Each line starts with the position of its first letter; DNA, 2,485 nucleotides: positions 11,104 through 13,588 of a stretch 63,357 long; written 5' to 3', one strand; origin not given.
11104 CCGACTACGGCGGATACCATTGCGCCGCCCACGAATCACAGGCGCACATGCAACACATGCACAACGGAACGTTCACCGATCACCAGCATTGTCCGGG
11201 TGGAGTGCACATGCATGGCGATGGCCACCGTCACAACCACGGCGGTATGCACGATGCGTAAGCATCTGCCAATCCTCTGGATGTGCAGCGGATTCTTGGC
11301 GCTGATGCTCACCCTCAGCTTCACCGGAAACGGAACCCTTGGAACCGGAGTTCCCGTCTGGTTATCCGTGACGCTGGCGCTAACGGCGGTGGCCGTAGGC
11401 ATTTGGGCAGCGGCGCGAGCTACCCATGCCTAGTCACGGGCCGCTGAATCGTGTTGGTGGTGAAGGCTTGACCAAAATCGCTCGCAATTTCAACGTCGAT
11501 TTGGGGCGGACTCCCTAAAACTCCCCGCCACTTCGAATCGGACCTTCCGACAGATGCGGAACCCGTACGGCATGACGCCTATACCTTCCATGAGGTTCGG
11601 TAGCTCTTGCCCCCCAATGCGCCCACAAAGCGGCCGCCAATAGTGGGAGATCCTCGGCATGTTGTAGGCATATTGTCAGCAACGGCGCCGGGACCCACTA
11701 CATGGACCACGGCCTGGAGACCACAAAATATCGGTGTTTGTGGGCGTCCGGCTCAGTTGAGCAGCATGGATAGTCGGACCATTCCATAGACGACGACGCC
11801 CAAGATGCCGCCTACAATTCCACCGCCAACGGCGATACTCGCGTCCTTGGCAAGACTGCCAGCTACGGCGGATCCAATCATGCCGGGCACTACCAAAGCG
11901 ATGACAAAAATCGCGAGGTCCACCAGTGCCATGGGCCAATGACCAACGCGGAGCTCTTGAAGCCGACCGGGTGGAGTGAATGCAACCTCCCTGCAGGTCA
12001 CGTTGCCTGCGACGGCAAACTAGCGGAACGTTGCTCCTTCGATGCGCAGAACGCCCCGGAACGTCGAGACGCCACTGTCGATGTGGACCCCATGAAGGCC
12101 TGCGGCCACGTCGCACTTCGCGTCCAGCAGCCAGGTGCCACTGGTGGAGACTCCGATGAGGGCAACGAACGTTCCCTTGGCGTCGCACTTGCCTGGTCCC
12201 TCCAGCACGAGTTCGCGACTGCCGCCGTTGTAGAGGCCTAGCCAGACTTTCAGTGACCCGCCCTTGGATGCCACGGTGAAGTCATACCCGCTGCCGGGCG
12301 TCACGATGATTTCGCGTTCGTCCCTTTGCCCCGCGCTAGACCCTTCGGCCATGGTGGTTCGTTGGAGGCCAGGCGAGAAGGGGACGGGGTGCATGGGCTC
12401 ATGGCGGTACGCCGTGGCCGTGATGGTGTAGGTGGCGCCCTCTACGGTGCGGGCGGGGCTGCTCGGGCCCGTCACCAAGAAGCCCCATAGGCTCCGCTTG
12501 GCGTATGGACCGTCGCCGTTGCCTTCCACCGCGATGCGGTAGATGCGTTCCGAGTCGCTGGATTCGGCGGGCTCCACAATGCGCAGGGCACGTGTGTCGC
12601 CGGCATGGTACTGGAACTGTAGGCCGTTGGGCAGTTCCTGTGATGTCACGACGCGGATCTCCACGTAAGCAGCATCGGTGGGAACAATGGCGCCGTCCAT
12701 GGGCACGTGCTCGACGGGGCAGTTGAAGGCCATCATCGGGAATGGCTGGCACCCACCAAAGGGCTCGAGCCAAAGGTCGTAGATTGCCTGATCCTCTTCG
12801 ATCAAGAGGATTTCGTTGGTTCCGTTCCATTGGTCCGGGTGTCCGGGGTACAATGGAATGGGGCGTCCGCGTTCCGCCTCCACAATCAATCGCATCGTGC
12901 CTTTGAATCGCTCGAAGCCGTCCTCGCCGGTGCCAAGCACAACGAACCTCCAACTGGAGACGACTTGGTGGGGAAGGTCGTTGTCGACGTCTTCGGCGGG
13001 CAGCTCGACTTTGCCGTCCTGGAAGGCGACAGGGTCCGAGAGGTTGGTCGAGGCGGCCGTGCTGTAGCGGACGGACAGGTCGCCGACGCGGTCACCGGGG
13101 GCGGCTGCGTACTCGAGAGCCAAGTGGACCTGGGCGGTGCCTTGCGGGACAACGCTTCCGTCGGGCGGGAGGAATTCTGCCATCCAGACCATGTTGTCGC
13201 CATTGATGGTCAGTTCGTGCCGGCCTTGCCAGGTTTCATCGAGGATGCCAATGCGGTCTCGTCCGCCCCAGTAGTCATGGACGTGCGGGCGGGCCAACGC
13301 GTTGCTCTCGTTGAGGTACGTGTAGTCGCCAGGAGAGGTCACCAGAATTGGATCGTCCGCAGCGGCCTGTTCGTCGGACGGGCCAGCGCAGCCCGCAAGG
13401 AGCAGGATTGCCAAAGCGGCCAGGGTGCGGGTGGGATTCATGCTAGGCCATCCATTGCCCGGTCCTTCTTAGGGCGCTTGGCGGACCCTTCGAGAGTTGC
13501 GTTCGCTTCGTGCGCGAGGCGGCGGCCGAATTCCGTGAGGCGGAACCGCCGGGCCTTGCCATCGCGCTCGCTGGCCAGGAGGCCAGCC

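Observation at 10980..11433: Duplicated two-gene cassette: anchored His/Met/Cys-rich protein plus SFTGNGT-motif membrane protein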

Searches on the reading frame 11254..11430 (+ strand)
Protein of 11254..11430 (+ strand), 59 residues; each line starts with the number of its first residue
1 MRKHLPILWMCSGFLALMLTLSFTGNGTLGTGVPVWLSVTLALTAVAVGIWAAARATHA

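Call 8: search_protein_families(library=pfam, proteins=[window:11254-11430:+], max_evalue=1)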
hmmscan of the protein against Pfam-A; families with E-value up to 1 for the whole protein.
window:11254-11430:+ (59 aa): 1 family
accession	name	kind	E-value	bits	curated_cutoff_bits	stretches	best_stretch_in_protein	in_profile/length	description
PF05360.19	YiaAB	-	0.052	14.2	26.6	1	35-52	5-22/53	yiaA/B two helix domain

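Call 9: search_protein_families(library=ncbifam, proteins=[window:11254-11430:+], max_evalue=1)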
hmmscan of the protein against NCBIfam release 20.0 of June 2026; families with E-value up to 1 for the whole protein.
window:11254-11430:+ (59 aa): 1 family
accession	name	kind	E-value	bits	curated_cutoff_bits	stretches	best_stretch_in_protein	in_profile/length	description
NF007454.0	PRK10019.1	subfamily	0.035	13.3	195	1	25-57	210-242/283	nickel/cobalt efflux transporter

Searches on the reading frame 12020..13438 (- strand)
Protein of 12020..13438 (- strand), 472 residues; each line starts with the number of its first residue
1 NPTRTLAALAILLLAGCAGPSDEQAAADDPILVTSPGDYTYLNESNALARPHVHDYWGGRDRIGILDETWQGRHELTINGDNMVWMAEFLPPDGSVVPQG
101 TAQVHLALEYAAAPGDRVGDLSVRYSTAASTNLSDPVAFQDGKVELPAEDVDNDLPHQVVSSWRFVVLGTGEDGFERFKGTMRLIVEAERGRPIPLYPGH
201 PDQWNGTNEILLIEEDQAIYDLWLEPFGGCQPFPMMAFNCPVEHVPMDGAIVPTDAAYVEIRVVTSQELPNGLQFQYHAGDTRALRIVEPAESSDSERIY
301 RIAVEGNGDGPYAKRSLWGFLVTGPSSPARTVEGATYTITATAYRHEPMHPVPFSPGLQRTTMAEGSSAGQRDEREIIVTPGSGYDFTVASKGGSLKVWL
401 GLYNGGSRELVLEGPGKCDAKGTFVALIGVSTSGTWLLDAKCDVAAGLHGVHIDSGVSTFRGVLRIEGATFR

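Call 8: search_protein_families(library=pfam, proteins=[window:12020-13438:-], max_evalue=1)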
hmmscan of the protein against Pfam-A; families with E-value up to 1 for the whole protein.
window:12020-13438:- (472 aa): 1 family
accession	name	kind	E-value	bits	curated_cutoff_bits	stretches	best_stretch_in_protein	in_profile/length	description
PF25825.1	SAPC2_N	-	0.14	12.5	27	1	149-190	36-77/80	SAPC2 EF-hand like N-terminal domain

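Call 9: search_protein_families(library=ncbifam, proteins=[window:12020-13438:-], max_evalue=1)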
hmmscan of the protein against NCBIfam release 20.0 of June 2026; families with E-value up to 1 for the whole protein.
window:12020-13438:- (472 aa): 2 families
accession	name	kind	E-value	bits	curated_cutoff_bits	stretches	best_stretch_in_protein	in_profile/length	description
NF000135.2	AAC_6p_IIc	exception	0.19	11.4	415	1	47-73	24-50/193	aminoglycoside N-acetyltransferase AAC(6')-IIc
NF052675.1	XAC1346_fam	equivalog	0.21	12.2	120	1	5-28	8-31/108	XAC1346 family secretion chaperone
